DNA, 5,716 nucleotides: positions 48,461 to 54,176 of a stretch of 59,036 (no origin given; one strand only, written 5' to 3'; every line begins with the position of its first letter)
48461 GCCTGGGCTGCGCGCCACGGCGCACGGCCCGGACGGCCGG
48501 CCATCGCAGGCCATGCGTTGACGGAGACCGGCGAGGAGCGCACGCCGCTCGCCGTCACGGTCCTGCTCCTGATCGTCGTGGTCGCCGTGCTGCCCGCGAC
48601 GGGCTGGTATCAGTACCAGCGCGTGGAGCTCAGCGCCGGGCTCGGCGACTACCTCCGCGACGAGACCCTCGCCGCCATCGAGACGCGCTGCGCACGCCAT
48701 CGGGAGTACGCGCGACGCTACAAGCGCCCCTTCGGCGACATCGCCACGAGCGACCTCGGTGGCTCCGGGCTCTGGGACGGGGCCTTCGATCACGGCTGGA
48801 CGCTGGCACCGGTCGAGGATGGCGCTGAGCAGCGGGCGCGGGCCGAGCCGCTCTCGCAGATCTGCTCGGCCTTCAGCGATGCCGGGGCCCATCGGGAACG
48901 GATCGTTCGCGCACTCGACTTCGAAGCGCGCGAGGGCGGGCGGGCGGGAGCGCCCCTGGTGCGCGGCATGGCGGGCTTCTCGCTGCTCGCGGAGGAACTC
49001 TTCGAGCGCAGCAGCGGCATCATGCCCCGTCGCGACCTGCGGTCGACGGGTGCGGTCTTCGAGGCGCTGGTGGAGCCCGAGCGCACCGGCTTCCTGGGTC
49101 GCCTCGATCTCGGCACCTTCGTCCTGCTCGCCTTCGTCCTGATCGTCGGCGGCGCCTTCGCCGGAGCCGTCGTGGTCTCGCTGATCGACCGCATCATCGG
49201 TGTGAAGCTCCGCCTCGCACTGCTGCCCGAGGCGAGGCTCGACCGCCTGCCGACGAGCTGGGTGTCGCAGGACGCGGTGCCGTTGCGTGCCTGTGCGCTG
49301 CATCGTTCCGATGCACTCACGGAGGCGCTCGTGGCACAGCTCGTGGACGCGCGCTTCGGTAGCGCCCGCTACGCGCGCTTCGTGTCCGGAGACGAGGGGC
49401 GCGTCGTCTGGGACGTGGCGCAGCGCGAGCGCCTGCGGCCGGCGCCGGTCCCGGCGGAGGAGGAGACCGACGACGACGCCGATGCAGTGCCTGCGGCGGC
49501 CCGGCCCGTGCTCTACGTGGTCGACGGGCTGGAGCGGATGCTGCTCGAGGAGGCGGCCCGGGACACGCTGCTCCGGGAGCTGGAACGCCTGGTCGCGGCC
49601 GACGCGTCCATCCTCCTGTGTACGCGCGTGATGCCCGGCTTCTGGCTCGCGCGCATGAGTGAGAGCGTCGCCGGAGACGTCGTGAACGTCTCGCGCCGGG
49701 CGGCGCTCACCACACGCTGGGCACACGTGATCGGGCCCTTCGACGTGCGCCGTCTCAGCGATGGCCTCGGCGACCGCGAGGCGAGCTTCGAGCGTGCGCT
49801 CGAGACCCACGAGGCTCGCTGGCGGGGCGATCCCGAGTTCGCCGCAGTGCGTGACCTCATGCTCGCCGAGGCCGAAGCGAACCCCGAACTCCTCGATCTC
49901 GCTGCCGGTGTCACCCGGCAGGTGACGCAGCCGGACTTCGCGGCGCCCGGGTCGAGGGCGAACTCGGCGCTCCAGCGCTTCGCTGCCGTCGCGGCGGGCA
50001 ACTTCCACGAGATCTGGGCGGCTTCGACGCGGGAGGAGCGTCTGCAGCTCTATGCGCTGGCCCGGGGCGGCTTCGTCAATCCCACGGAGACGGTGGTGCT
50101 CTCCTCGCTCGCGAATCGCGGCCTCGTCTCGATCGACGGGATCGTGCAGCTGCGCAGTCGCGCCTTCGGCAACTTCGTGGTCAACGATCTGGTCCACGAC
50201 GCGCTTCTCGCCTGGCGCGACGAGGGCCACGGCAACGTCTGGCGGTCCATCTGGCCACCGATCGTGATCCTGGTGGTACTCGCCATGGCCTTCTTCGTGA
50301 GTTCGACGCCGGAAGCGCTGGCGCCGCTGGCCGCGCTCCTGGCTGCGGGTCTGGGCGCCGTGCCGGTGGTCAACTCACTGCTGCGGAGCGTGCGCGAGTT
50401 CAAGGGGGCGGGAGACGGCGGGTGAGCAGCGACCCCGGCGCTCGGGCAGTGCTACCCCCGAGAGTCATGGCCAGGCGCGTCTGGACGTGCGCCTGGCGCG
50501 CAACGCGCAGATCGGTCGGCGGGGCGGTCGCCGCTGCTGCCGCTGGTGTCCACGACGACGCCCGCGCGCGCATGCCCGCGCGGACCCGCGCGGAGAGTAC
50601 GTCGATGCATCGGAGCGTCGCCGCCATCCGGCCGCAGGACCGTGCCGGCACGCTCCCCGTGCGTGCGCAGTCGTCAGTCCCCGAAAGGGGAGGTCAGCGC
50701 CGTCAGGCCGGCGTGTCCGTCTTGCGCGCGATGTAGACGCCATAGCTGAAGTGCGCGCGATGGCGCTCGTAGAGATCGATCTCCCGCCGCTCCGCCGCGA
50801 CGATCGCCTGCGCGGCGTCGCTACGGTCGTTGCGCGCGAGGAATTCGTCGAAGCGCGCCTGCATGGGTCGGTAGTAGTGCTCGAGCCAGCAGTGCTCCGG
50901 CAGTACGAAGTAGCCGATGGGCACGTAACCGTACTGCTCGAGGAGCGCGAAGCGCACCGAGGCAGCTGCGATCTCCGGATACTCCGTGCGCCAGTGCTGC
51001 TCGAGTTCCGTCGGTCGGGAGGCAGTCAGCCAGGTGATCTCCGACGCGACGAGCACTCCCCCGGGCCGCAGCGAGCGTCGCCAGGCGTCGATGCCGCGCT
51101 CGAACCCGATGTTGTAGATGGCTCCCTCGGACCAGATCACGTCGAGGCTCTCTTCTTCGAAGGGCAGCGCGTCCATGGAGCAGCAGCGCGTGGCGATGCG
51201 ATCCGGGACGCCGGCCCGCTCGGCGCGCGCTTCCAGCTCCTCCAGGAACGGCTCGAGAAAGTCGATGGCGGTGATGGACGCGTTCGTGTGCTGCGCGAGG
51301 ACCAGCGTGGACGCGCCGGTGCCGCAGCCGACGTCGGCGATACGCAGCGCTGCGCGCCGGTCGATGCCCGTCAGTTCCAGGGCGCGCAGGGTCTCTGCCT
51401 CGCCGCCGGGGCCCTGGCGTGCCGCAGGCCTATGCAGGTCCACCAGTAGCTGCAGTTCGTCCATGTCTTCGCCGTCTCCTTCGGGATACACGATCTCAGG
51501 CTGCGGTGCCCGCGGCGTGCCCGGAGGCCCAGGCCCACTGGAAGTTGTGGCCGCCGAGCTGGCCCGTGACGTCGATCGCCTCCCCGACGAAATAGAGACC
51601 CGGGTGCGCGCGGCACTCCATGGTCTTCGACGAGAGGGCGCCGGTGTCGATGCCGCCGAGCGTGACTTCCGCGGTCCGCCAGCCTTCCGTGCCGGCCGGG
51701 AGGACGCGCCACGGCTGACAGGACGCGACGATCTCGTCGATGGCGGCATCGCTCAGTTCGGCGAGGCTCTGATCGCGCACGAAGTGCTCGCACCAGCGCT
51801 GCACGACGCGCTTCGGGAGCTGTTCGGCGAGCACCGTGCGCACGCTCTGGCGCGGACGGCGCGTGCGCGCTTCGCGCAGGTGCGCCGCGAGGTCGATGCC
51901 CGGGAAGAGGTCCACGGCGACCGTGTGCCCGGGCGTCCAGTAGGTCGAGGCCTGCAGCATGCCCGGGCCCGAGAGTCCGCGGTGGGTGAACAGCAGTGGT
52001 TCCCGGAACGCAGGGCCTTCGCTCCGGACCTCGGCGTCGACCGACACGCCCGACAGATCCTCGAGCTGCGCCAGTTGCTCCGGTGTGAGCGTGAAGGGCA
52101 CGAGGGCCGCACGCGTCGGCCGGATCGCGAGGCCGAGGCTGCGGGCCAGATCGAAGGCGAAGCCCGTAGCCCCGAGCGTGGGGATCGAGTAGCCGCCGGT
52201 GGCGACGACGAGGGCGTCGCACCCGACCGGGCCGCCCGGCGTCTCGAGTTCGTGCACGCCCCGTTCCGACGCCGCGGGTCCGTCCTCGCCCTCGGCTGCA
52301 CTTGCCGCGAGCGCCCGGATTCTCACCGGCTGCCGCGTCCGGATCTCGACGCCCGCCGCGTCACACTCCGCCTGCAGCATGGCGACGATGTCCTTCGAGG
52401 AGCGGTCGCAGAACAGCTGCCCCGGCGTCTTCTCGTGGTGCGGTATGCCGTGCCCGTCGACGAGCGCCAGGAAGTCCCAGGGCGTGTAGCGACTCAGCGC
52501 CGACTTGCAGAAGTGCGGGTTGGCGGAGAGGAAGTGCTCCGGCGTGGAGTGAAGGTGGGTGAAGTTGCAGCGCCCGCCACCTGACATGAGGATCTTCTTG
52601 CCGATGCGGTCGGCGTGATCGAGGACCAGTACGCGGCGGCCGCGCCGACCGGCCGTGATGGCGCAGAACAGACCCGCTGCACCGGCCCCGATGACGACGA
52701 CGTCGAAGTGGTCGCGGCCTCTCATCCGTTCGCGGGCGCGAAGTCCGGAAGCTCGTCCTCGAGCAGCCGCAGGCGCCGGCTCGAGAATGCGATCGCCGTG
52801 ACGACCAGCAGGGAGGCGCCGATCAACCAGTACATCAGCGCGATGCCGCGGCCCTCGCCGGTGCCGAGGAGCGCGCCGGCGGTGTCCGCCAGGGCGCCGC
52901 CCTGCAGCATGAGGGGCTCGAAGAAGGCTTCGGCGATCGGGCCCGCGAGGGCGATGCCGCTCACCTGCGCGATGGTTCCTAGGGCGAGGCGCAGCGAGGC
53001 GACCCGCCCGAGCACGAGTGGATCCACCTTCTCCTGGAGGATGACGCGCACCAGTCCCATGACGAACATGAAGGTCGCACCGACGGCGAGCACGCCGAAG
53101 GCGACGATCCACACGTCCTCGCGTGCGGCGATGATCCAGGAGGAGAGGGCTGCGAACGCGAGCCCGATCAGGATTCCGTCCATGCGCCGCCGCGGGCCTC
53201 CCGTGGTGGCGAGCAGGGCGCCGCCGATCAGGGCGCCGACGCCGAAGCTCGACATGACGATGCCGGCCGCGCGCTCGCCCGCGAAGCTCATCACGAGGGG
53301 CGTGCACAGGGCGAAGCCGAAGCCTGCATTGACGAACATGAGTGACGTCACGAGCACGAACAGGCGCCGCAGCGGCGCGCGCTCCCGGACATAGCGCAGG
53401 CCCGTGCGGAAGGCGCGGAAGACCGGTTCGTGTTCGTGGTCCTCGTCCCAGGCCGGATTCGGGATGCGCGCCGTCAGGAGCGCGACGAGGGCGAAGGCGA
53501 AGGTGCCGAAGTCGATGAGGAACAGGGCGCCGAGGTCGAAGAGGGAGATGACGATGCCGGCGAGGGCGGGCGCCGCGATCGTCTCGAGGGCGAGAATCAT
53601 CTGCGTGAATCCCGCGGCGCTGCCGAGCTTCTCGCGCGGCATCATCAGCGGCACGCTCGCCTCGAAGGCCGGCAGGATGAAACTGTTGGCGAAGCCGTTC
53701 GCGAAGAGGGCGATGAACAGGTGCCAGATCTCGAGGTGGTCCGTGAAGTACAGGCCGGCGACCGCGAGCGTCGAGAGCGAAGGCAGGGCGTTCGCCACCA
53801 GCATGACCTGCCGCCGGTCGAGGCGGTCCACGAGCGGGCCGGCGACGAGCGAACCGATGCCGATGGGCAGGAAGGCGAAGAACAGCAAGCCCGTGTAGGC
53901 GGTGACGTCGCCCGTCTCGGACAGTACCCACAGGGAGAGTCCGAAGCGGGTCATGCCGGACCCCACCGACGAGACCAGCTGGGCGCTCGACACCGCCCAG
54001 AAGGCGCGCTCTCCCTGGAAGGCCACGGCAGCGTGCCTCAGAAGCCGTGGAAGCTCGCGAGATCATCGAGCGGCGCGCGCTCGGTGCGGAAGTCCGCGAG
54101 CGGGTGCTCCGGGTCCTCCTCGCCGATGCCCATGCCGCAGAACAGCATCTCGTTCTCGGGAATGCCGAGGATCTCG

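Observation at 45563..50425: About 1620 same-frame codons for a giant membrane protein, interrupted by one in-frame TAG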

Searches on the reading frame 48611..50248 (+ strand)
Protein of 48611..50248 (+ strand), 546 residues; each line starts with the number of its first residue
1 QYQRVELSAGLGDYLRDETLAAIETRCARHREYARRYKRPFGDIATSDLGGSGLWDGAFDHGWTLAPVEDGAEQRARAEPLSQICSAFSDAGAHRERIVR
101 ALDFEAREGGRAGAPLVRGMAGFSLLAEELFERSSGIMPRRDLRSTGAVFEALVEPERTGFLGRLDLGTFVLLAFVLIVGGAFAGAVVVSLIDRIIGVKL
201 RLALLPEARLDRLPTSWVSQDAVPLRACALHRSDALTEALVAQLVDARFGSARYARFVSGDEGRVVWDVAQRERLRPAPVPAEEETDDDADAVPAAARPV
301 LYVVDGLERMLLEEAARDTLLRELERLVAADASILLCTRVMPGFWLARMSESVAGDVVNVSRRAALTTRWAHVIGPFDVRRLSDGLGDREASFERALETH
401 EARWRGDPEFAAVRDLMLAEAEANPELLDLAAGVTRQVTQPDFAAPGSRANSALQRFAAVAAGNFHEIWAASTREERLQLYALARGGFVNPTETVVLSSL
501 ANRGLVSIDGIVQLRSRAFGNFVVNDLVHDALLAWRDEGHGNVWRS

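Call 53: predict_structure(alignment_id=A4)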
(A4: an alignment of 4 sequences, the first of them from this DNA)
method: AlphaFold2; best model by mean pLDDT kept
length: 546 residues; sequences in the alignment: 4
mean_pLDDT: 43.5   pTM: 0.28
mean pLDDT of the five models: 43.5, 42.2, 41.0, 39.9, 38.3
residues with pLDDT >= 90: 0; 70-90: 2; 50-70: 184; < 50: 360
segments of 3 or more residues with pLDDT < 50: 1-11, 30-92, 101-170, 189-233, 259-265, 276-300, 305-387, 443-447, 487-495, 502-515, 529-537, 539-546
pLDDT, mean of each block of 10 residues (from residue 1): 39 53 52 39 32 29 28 26 41 52 39 43 45 39 37 38 39 59 50 34 30 36 43 51 51 53 49 47 32 38 45 40 39 29 32 26 28 26 39 60 57 67 56 60 48 55 55 58 49 47 45 49 53 46 32
secondary structure, 60 per line:
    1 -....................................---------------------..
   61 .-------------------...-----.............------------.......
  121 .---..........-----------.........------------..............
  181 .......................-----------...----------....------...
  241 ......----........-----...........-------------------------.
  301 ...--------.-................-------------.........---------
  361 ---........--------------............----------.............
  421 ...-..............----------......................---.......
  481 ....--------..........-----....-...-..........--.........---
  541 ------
elements in order: H2-37 H89-101 H114-121 H125-134 H146-154 H167-203 E228-231 H238-246 E251-258 E264-271 E300-303 H314-329 H343-351 H364-371 H386-397 H408-423 H425-438 H449-470 H474-484 H493-502 H508-511 H517-526 H529-537

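Call 54: search_solved_structures(query=A4, max_evalue=10)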
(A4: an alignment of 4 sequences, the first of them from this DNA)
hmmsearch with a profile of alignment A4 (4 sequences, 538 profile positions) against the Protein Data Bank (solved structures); distinct sequences matched with E-value up to 10: 2.
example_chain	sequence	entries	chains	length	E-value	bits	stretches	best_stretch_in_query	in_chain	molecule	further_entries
4hh5_A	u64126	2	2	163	0.025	16.6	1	329-419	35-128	Putative type VI secretion protein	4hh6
6tik_C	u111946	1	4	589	1.3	10.9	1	16-140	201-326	Capsid protein,Putative adhesin/invasin,Capsid protein,Factor H-binding protein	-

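Call 60: fold_search(model_id=the predicted structure, library=pdb)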
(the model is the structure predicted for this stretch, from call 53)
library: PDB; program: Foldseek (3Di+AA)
matches with E <= 10: 43; with E <= 0.001: 0
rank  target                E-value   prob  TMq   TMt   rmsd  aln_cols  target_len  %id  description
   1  5wa4_D                6.2e-01  0.05  0.07  0.11  19.5       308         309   12  Pyridine synthase, TbtD, from thiomuracin biosynthesis bound to an N-terminal leader peptide fragment (released 2017-11-22)
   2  5wa4_C                9.0e-01  0.04  0.07  0.10  19.7       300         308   14  Pyridine synthase, TbtD, from thiomuracin biosynthesis bound to an N-terminal leader peptide fragment (released 2017-11-22)
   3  6mjf_A                1.0e+00  0.12  0.10  0.14  19.7       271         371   12  Catalytic Domain of dbOphMA (released 2018-10-03)
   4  5wa4_E                1.0e+00  0.04  0.08  0.11  19.6       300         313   14  Pyridine synthase, TbtD, from thiomuracin biosynthesis bound to an N-terminal leader peptide fragment (released 2017-11-22)
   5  5n0u                  1.6e+00  0.08  0.10  0.13  19.5       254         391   14  Crystal structure of OphA-DeltaC6 mutant R72A in complex with SAH (released 2018-02-14)
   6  5k2c                  3.0e+00  0.02  0.06  0.08  24.5       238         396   10  1.9 angstrom A2a adenosine receptor structure with sulfur SAD phasing and phase extension using XFEL data (released 2016-09-21)
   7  6nct_A                3.0e+00  0.02  0.08  0.05  26.4       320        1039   10  Structure of p110alpha/niSH2 - vector data collection (released 2019-02-06)
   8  6ybg_A                3.3e+00  0.04  0.07  0.18  15.8       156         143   12  Structure of Mcl-1 in complex with compound 2g (released 2020-11-18)
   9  5wa3_A                3.3e+00  0.02  0.08  0.12  19.2       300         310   12  Pyridine synthase, TbtD, from thiomuracin biosynthesis (released 2017-11-22)
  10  7xwp_B                3.3e+00  0.02  0.06  0.11  22.5       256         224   11  Human Estrogen Receptor beta Ligand-binding Domain in Complex with (S)-3-(2-chloro-4-hydroxyphenyl)-2-(4-hydroxyphenyl (released 2022-07-20)
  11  5k2d                  3.5e+00  0.03  0.07  0.08  24.6       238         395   13  1.9A angstrom A2a adenosine receptor structure with MR phasing using XFEL data (released 2016-09-21)
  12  8tar_A                3.5e+00  0.02  0.08  0.04  19.9       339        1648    8  APC/C-CDH1-UBE2C-Ubiquitin-CyclinB-NTD (released 2023-09-27)
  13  5k2a                  3.6e+00  0.03  0.07  0.09  24.8       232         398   12  2.5 angstrom A2a adenosine receptor structure with sulfur SAD phasing using XFEL data (released 2016-09-21)
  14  9h37                  3.6e+00  0.03  0.07  0.09  25.0       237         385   12  Crystal structure of stabilized A2A adenosine receptor A2AR-StaR2-bRIL in complex with compound 9, a novel nanomolar A2A (released 2025-06-18)
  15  5wa3_B                3.6e+00  0.01  0.06  0.10  20.7       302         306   14  Pyridine synthase, TbtD, from thiomuracin biosynthesis (released 2017-11-22)
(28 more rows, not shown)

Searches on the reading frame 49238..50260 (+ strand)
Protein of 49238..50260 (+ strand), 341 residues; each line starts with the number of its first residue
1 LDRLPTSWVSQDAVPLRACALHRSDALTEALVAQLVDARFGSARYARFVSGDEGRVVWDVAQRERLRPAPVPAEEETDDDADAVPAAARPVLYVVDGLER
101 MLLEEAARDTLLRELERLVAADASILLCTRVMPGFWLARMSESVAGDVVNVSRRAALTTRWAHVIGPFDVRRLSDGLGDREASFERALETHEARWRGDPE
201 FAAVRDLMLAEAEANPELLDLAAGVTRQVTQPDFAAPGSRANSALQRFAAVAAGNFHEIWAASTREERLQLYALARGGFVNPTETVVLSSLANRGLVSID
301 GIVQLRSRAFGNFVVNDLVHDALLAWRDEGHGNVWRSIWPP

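Call 82: search_solved_structures(query=A6, max_evalue=10)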
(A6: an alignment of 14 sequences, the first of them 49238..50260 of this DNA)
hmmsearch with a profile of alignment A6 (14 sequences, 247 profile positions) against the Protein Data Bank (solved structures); distinct sequences matched with E-value up to 10: 3.
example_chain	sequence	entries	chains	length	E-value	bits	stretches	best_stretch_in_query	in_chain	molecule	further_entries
1wjt_A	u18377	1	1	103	0.026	17.4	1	5-88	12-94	Transcription elongation factor S-II protein 3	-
9hs7_A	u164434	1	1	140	0.078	15.8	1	93-154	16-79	Transmembrane protein gp41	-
3ffh_A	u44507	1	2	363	1.3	11.8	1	132-224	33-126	Histidinol-phosphate aminotransferase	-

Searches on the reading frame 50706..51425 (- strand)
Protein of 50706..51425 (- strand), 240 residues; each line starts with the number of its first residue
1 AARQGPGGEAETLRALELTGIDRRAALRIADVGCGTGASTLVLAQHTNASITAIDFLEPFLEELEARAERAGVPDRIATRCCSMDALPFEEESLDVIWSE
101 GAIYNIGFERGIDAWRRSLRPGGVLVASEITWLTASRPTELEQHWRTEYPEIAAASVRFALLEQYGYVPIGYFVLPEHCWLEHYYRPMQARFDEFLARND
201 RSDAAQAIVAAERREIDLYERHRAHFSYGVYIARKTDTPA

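Call 25: search_protein_families(library=pfam, proteins=[window:50706-51425:-], max_evalue=0.00001)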
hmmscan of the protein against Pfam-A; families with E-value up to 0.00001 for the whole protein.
window:50706-51425:- (240 aa): 6 families
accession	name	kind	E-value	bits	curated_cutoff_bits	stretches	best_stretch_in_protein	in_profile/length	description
PF13649.12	Methyltransf_25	-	6.3e-18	65.7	27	1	29-123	1-97/97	Methyltransferase domain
PF08241.18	Methyltransf_11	-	2.6e-17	63.7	21.2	1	31-126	2-94/95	Methyltransferase domain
PF13847.12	Methyltransf_31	-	1.9e-11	44.3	27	1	25-145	3-122/145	Methyltransferase domain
PF08242.18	Methyltransf_12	-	2.6e-09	38.1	30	1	31-125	2-98/98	Methyltransferase domain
PF01209.24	Ubie_methyltran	-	4.2e-09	36.5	20.1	1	25-132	47-156/233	ubiE/COQ5 methyltransferase family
PF13578.12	Methyltransf_24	-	6.9e-06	27.3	26.3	0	32-127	3-102/105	Methyltransferase domain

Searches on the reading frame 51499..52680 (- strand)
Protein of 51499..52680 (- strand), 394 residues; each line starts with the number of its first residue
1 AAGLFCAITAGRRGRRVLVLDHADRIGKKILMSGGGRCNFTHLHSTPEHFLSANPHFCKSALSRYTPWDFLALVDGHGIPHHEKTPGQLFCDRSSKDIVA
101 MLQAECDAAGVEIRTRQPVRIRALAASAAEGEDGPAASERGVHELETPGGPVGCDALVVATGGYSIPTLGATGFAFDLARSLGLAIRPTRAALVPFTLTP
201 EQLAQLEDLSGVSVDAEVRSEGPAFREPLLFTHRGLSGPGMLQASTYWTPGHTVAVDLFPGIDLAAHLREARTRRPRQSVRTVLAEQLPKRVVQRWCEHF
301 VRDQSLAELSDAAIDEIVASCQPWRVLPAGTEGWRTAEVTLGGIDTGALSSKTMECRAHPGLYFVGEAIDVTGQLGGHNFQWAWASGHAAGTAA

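Call 25: search_protein_families(library=pfam, proteins=[window:51499-52680:-], max_evalue=0.00001)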
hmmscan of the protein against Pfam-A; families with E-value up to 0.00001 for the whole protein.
window:51499-52680:- (394 aa): 2 families
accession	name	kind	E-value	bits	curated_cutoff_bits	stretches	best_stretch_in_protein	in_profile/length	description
PF03486.20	HI0933_like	-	3.8e-77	259.5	50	1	1-392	10-243/244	HI0933-like protein Rossmann domain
PF22780.1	HI0933_like_1st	-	1.9e-39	135.6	27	1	190-339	1-165/165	HI0933-like protein barrel and H2TH domain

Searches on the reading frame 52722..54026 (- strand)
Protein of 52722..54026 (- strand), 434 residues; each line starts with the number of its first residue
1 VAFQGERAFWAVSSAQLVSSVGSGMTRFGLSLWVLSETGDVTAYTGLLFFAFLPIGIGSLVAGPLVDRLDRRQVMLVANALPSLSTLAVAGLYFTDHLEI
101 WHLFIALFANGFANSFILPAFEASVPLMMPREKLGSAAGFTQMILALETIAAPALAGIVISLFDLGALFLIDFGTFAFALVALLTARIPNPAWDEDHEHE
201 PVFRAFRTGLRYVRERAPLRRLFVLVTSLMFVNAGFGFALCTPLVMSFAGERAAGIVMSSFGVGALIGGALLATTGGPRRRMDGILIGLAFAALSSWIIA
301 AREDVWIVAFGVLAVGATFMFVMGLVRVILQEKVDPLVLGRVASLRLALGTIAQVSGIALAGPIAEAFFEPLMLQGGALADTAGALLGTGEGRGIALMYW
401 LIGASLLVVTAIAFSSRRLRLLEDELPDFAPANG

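Call 20: find_encoding_contigs(protein=window:52722-54026:-, flank=10000, max_places=6)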
Protein window:52722-54026:- (434 aa): no gene with exactly this product is on record in the collection.
